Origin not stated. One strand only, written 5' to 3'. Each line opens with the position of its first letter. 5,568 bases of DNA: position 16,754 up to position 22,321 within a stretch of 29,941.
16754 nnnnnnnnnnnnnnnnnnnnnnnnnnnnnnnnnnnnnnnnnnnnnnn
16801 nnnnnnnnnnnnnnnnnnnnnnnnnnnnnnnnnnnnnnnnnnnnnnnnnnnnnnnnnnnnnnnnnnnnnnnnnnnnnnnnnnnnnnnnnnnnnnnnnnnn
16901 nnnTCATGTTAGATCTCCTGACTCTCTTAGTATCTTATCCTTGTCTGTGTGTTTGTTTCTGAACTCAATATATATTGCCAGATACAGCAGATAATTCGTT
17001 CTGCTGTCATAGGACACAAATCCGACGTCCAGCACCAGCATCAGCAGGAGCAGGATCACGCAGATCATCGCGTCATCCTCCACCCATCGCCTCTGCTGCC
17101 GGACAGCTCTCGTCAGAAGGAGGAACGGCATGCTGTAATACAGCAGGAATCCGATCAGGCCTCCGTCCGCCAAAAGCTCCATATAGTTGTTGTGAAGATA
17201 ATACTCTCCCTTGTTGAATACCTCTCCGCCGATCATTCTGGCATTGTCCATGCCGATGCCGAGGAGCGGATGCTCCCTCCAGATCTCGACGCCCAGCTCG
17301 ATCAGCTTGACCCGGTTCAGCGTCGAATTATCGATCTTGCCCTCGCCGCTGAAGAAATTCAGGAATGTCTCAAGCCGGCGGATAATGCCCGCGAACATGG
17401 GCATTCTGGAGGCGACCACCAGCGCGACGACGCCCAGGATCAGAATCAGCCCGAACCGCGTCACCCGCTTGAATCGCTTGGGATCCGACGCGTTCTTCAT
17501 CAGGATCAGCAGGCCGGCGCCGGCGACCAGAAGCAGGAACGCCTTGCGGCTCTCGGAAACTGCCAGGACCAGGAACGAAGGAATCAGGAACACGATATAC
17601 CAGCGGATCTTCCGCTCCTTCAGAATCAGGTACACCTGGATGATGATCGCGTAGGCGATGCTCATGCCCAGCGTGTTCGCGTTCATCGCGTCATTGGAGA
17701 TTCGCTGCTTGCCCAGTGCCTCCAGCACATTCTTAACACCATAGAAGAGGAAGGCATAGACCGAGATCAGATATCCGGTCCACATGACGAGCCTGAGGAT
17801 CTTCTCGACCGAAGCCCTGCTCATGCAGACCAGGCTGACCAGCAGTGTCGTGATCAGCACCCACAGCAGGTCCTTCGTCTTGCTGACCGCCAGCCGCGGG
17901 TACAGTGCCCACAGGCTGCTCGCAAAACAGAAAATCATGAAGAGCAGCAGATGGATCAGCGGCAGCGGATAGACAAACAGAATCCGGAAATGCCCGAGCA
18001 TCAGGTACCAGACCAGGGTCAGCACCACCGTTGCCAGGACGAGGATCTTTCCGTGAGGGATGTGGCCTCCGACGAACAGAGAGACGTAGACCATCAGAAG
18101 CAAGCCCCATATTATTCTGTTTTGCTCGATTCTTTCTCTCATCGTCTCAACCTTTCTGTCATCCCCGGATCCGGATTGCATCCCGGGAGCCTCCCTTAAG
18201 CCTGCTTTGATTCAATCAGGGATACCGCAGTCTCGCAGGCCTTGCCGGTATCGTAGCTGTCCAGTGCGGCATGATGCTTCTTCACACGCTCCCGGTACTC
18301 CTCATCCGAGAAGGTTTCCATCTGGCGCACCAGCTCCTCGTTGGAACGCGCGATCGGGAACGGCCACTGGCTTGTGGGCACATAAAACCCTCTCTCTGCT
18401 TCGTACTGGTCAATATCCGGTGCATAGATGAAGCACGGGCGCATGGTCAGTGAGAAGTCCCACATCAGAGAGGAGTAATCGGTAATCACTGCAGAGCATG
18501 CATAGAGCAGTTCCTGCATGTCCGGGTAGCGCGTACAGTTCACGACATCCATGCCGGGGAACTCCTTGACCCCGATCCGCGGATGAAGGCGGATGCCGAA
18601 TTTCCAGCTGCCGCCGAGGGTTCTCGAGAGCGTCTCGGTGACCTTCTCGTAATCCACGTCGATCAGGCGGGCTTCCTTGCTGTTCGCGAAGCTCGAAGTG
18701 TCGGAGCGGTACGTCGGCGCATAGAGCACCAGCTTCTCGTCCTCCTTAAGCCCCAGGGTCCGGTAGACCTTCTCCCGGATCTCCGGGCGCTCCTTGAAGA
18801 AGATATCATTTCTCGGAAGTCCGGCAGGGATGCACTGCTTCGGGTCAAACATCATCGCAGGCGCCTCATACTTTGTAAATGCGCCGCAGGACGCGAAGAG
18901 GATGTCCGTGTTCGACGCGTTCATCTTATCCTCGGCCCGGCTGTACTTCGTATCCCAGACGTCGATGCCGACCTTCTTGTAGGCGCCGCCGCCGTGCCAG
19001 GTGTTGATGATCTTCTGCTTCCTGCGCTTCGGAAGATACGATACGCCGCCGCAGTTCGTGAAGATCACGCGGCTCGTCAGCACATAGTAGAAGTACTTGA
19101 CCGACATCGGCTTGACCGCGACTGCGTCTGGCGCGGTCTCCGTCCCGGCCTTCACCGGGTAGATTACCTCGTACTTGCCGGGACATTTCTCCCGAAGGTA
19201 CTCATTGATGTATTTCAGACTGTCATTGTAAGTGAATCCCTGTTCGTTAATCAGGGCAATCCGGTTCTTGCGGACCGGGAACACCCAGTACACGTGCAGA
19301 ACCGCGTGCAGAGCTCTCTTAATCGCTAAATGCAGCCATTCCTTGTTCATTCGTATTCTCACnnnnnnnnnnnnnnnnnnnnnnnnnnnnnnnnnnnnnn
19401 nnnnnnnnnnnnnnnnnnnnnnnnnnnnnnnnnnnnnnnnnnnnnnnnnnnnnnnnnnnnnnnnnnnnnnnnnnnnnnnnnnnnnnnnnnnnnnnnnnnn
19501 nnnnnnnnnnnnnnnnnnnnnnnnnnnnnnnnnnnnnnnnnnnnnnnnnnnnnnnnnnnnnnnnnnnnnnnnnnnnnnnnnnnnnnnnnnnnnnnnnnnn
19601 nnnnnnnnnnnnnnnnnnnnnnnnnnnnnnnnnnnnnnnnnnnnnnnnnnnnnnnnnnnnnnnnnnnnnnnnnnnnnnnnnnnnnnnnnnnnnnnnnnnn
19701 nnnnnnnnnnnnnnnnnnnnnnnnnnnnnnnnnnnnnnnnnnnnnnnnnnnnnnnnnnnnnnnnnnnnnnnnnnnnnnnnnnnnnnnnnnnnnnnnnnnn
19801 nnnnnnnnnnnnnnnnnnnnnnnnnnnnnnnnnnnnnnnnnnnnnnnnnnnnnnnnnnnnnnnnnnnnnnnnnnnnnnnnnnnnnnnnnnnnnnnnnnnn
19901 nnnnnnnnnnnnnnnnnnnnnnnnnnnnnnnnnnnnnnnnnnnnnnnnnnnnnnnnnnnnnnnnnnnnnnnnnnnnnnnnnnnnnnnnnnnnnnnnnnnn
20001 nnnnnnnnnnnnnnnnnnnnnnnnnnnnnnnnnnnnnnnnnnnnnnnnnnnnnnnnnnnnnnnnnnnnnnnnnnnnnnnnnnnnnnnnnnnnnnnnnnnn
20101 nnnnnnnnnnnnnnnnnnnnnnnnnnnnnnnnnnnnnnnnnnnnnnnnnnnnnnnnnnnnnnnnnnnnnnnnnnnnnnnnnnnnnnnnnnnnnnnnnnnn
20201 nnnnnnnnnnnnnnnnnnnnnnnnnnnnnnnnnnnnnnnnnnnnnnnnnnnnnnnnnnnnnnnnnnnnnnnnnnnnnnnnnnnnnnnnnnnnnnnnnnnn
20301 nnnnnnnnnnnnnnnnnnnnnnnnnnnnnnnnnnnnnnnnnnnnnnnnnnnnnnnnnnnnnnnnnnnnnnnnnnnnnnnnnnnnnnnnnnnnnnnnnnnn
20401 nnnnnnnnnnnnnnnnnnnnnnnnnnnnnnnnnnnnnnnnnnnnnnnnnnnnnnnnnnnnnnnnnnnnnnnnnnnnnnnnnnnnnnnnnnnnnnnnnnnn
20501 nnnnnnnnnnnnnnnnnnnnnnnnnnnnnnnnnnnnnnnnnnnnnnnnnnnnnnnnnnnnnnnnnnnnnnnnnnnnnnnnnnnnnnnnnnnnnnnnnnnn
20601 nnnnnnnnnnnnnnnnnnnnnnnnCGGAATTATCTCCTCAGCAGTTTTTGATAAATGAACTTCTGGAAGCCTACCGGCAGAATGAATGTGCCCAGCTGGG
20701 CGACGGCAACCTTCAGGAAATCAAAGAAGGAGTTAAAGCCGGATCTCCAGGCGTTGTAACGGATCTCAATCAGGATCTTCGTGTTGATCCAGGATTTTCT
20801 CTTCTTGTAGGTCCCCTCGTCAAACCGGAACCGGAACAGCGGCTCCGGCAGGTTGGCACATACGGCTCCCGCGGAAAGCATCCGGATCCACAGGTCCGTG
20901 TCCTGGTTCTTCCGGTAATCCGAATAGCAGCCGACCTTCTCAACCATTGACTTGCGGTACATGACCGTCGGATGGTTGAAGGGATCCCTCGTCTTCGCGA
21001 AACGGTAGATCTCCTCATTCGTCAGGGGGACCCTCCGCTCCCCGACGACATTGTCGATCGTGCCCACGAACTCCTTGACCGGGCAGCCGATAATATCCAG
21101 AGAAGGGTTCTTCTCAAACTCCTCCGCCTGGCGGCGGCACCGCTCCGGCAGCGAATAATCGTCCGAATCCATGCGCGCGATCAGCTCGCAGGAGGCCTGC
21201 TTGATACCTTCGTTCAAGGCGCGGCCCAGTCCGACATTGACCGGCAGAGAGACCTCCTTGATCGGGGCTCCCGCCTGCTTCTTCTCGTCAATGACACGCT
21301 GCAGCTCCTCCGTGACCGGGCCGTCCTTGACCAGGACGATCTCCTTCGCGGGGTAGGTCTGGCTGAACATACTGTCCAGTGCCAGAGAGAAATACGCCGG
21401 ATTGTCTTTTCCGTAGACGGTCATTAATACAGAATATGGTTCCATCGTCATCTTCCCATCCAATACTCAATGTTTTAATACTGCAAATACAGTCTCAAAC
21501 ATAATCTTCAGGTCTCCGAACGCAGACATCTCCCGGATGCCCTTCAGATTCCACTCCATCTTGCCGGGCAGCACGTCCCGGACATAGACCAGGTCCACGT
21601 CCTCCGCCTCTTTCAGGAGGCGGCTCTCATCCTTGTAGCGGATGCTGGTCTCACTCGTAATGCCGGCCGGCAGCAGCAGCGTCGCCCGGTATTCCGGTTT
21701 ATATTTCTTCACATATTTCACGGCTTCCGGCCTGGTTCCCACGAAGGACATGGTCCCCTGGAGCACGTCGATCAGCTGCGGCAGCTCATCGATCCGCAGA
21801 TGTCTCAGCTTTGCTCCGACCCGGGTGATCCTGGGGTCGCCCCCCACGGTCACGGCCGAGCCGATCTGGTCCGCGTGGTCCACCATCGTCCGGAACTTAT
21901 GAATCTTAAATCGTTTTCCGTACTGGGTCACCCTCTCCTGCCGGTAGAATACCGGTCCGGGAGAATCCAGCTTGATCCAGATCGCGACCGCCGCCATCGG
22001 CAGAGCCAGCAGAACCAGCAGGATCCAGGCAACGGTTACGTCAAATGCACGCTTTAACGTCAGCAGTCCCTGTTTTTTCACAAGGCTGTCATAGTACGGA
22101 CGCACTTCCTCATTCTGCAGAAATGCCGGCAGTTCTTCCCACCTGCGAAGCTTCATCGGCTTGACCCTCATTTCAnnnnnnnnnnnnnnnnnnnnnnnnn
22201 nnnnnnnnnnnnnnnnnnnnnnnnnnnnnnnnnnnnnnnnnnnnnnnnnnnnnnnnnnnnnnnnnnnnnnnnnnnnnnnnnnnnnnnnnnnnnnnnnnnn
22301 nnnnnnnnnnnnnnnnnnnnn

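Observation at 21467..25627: AATGal initiation trio without an N-acetyltransferase: predicted zwitterionic, pneumococcal-teichoic-acid-like polymer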

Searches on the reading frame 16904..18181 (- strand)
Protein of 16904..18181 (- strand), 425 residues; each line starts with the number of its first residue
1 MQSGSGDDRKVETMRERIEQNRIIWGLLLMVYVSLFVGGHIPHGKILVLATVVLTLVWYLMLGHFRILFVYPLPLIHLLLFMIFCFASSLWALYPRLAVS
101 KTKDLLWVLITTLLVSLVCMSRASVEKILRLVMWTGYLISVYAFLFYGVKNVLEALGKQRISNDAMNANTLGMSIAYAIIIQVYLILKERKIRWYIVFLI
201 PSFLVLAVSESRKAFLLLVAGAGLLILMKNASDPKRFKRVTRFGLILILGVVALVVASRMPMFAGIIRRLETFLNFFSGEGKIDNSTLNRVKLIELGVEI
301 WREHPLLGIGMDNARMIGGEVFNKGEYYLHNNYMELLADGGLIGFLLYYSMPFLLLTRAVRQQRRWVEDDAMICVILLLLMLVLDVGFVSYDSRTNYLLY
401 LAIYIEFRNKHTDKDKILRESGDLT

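Call 3: search_protein_families(library=pfam, proteins=[window:16904-18181:-])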
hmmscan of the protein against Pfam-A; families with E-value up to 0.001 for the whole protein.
window:16904-18181:- (425 aa): 1 family
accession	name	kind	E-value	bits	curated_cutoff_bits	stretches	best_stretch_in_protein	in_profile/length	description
PF04932.20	Wzy_C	-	5.7e-17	62.3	31.7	1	198-348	2-148/149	O-Antigen ligase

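Call 5: search_protein_families(library=ncbifam, proteins=[window:16904-18181:-], max_evalue=0.00001)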
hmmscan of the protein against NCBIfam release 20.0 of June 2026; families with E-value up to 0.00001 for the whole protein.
window:16904-18181:- (425 aa): 0 families

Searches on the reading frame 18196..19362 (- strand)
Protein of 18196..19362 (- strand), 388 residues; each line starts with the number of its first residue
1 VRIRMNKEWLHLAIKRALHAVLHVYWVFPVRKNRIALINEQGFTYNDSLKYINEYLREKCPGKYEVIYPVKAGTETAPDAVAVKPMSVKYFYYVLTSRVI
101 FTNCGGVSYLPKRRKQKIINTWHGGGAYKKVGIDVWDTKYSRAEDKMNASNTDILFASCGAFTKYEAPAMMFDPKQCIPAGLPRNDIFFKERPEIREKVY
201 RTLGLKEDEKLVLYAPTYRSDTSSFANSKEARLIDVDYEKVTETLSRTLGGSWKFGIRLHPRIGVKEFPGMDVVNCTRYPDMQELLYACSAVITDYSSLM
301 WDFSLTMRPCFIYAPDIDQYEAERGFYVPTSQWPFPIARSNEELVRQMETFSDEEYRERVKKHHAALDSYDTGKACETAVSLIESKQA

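Call 3: search_protein_families(library=pfam, proteins=[window:18196-19362:-])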
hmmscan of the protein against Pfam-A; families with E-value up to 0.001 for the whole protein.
window:18196-19362:- (388 aa): 1 family
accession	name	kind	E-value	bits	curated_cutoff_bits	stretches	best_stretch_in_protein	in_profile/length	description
PF04464.20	Glyphos_transf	-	1.4e-63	215.5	22.1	1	24-384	5-366/367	CDP-Glycerol:Poly(glycerophosphate) glycerophosphotransferase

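Call 5: search_protein_families(library=ncbifam, proteins=[window:18196-19362:-], max_evalue=0.00001)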
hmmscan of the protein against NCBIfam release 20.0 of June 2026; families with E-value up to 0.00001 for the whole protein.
window:18196-19362:- (388 aa): 3 families
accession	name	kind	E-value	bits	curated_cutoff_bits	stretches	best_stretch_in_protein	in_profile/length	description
NF041712.1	techglyph_taseTarF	equivalog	2e-35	122.6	550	1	18-381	13-384/388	teichoic acid glycerol-phosphate transferase TarF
NF041713.1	Tar_polymTarL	equivalog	6.1e-26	91.2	1000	1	19-380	196-556/562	teichoic acid ribitol-phosphate polymerase TarL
NF041711.1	TagprimaseTarB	equivalog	3e-18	66.2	500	1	110-364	107-341/362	teichoic acid glycerol-phosphate primase TarB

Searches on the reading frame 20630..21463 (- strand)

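Call 3: search_protein_families(library=pfam, proteins=[window:20630-21463:-])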
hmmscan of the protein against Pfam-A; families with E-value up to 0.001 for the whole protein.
window:20630-21463:- (277 aa): 2 families
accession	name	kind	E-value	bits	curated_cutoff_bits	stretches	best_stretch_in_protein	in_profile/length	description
PF00535.33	Glycos_transf_2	-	5.5e-25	88.7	23.3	1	11-177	1-167/168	Glycosyl transferase family 2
PF13632.12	Glyco_trans_2_3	-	9.8e-05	22.7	27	1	95-239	2-151/198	Glycosyl transferase family group 2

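Call 5: search_protein_families(library=ncbifam, proteins=[window:20630-21463:-], max_evalue=0.00001)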
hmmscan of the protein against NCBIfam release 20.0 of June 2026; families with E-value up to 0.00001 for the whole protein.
window:20630-21463:- (277 aa): 6 families
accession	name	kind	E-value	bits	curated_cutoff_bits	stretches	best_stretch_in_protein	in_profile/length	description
NF053739.1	GlytfEpsEBac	equivalog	5.6e-26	91.1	450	1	11-224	4-214/265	glycosyltransferase EpsE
NF047683.1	TeichurnBiosyTuaG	equivalog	2.4e-11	43.8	400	1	23-223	19-214/252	teichuronic acid biosynthesis protein TuaG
NF041394.1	GtaseAglG_Halo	equivalog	3.7e-10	39.6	440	1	11-143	4-134/304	glucosyl-dolichyl phosphate glucuronosyltransferase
NF007482.0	PRK10073.1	equivalog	2.4e-08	33.4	423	1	10-129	8-122/334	glycosyltransferase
TIGR03937.1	PgaC_IcaA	equivalog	7.4e-08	31.7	422.3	1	8-122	45-156/407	poly-beta-1,6-N-acetyl-D-glucosamine synthase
TIGR03965.1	mycofact_glyco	equivalog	3.9e-07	29.3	280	1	9-107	73-170/467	mycofactocin biosynthesis glycosyltransferase MftF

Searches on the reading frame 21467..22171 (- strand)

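Call 3: search_protein_families(library=pfam, proteins=[window:21467-22171:-])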
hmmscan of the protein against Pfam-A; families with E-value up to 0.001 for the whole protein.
window:21467-22171:- (234 aa): 1 family
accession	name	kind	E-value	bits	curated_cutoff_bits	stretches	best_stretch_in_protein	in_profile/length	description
PF02397.22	Bac_transf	-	2.4e-54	184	27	1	40-233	1-179/179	Bacterial sugar transferase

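Call 5: search_protein_families(library=ncbifam, proteins=[window:21467-22171:-], max_evalue=0.00001)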
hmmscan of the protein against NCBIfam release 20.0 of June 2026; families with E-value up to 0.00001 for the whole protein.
window:21467-22171:- (234 aa): 10 families
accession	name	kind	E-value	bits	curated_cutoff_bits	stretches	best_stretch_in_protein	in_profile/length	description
TIGR03025.1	EPS_sugtrans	subfamily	8.4e-63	213.1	295.55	1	37-233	255-440/445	exopolysaccharide biosynthesis polyprenyl glycosylphosphotransferase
TIGR03023.1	WcaJ_sugtrans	equivalog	2.6e-49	168.8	410.75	1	38-178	261-404/453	undecaprenyl-phosphate glucose phosphotransferase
TIGR03013.1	EpsB_2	subfamily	3.5e-41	141.7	393.35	1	38-232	253-437/443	TIGR03013 family XrtA/PEP-CTERM system glycosyltransferase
TIGR03022.1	WbaP_sugtrans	subfamily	1.5e-35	123.4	403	1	33-172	252-406/456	undecaprenyl-phosphate galactose phosphotransferase WbaP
NF007518.0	PRK10124.1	equivalog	1.2e-32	113.2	684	1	25-230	260-456/464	undecaprenyl-phosphate glucose phosphotransferase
NF041877.1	EPS_EpsZ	equivalog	9.2e-32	110.3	800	1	35-173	261-410/459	exopolysaccharide biosynthesis polyisoprenyl-phosphate hexose-1-phosphate transferase EpsZ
NF052601.1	undeca_RfbP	equivalog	8.8e-31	107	330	1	36-177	41-197/244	undecaprenyl-phosphate galactose phosphotransferase family protein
NF050817.1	PolSacchBiosHfsE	equivalog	1.2e-28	100.1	750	1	37-152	269-385/467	polysaccharide biosynthesis protein HfsE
NF045514.1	glycotran_HepC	equivalog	6.1e-24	84.5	140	1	32-150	109-213/220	heterocyst development glycosyltransferase HepC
NF011751.0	PRK15204.1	equivalog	2.1e-19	69.5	907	1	34-175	274-429/476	undecaprenyl-phosphate galactose phosphotransferase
